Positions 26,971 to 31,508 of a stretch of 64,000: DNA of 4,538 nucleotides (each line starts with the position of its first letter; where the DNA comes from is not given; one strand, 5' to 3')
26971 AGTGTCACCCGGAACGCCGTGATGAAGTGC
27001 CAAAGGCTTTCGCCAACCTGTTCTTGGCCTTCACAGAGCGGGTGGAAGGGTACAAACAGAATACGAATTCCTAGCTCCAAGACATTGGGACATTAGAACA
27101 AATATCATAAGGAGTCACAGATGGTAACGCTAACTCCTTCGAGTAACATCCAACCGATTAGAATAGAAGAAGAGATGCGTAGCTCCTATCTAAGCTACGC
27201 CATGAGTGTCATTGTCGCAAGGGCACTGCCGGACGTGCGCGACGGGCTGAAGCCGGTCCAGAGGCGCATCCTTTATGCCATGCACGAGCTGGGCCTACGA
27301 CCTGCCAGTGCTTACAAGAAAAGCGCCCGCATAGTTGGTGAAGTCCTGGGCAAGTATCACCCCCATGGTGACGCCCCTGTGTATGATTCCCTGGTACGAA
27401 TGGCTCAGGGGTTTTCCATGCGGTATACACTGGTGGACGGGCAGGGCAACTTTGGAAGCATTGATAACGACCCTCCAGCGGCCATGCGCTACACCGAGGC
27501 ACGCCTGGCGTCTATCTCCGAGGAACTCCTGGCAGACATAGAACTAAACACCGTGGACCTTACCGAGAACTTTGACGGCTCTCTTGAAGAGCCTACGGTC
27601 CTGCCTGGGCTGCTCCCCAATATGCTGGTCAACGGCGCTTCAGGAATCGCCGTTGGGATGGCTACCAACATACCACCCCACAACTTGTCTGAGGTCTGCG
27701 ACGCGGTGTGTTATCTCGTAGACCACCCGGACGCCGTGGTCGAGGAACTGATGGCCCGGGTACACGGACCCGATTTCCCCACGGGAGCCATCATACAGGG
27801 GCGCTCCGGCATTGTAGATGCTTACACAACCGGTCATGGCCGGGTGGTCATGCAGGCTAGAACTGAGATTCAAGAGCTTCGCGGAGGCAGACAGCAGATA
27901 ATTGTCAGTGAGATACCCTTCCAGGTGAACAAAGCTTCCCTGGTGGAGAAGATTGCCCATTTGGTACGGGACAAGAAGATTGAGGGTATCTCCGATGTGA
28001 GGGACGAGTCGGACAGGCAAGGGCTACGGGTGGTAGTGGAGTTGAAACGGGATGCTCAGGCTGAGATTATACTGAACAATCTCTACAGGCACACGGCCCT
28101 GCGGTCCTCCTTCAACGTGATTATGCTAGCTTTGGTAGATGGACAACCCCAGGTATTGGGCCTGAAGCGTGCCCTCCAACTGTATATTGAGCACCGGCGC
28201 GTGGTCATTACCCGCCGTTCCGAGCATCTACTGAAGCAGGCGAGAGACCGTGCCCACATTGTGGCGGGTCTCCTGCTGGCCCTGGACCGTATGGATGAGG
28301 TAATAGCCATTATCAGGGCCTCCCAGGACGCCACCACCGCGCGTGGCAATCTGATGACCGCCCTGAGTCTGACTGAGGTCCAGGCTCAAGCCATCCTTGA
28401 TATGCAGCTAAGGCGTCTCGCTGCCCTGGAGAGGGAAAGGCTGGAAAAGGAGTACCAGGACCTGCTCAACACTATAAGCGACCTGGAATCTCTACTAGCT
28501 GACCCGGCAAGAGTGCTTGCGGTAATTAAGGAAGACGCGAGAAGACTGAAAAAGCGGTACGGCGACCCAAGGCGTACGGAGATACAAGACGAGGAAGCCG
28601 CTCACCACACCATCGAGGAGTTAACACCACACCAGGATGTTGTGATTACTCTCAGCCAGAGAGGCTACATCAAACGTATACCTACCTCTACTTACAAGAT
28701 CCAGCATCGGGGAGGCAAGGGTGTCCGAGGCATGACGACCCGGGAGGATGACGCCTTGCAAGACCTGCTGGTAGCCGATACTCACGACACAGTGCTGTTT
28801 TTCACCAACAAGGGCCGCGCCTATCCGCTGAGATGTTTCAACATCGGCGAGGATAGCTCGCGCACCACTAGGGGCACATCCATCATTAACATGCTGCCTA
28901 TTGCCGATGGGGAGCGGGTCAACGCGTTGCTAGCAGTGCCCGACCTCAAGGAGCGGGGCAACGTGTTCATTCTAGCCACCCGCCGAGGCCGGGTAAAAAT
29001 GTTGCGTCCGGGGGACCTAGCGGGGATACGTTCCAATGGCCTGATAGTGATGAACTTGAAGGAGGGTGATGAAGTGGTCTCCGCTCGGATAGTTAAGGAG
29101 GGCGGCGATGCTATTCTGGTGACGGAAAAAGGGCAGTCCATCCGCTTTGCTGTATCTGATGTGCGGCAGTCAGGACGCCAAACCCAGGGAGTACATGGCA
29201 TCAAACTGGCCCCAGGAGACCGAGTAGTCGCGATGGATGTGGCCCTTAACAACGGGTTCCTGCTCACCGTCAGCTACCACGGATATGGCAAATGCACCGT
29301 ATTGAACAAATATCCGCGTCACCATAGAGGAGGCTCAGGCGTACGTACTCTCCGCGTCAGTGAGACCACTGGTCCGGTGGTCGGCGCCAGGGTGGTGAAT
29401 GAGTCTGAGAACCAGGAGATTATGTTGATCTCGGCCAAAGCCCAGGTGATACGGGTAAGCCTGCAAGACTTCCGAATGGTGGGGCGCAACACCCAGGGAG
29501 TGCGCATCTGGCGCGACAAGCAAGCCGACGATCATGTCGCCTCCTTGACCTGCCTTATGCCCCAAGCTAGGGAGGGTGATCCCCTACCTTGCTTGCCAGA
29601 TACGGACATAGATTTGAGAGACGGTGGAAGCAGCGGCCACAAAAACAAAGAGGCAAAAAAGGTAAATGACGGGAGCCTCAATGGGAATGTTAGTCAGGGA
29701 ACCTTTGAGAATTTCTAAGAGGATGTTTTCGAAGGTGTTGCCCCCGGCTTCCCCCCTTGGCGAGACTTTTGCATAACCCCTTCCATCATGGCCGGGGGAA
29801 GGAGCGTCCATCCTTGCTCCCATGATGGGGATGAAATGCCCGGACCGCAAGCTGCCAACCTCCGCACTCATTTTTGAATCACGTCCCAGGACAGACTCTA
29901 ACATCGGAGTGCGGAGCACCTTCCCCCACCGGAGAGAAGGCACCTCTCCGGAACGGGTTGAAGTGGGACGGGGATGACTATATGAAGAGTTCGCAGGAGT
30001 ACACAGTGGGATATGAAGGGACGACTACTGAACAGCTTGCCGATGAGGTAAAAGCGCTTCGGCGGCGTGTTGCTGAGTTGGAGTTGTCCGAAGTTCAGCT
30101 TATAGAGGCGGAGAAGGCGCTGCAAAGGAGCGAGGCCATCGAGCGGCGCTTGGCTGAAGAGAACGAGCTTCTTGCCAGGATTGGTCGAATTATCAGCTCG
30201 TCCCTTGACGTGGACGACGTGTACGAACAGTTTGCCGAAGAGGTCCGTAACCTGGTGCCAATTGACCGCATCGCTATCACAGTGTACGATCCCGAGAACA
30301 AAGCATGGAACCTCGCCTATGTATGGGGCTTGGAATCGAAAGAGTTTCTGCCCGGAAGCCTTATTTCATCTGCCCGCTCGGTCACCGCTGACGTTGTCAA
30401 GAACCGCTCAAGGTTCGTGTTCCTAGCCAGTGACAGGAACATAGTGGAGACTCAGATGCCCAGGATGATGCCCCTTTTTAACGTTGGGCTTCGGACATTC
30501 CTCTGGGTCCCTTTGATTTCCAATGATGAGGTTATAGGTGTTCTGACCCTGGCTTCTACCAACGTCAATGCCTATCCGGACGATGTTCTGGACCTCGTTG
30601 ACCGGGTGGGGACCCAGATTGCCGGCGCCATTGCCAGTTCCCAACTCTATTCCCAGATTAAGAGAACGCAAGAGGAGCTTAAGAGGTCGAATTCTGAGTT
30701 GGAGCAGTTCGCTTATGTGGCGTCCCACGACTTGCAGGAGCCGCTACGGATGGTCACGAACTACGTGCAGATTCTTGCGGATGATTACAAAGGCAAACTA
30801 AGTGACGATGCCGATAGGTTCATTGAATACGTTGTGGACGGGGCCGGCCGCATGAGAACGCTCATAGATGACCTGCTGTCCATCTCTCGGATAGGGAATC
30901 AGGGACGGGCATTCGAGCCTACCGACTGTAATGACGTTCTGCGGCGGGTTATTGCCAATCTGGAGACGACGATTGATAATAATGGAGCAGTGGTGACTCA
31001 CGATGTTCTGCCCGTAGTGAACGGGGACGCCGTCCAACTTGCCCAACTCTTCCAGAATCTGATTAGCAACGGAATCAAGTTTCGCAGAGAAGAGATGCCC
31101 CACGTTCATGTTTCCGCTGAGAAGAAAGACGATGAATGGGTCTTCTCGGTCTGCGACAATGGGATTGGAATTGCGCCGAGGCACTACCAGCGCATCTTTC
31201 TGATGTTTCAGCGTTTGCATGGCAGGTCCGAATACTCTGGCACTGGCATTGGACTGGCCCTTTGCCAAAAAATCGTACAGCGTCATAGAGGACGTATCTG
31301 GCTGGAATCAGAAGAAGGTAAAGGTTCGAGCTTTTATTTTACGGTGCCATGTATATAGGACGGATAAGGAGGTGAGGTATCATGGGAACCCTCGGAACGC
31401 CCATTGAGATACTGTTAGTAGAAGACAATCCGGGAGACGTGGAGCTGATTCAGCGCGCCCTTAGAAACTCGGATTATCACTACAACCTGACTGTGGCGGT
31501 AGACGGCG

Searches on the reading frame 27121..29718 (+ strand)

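Call 68: search_protein_families(library=pfam, proteins=[window:27121-29718:+], max_evalue=0.00001)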
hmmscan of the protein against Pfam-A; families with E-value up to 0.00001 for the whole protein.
window:27121-29718:+ (865 aa): 2 families
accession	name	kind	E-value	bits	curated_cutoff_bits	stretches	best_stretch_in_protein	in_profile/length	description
PF00521.26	DNA_topoisoIV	-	1.1e-160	535.7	31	1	34-472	1-430/432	DNA gyrase/topoisomerase IV, subunit A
PF03989.18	DNA_gyraseA_C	-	9.4e-58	191.9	27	4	506-552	1-47/48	DNA gyrase C-terminal domain, beta-propeller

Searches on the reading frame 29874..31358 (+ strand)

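Call 68: search_protein_families(library=pfam, proteins=[window:29874-31358:+], max_evalue=0.00001)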
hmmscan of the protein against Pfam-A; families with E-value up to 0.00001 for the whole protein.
window:29874-31358:+ (494 aa): 5 families
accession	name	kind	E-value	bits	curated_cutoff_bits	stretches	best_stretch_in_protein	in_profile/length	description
PF02518.31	HATPase_c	-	7.9e-28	97.6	26.4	1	384-492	1-108/111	Histidine kinase-, DNA gyrase B-, and HSP90-like ATPase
PF13185.12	GAF_2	-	4.2e-13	50.1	28.6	1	111-253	2-135/136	GAF domain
PF00512.31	HisKA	-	2.1e-11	44.1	26.9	1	276-342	2-65/66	His Kinase A (phospho-acceptor) domain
PF13492.12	GAF_3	-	3.8e-11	43.9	27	1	112-254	1-128/129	GAF domain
PF01590.32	GAF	-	3.6e-09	37.7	22.4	1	112-253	1-133/133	GAF domain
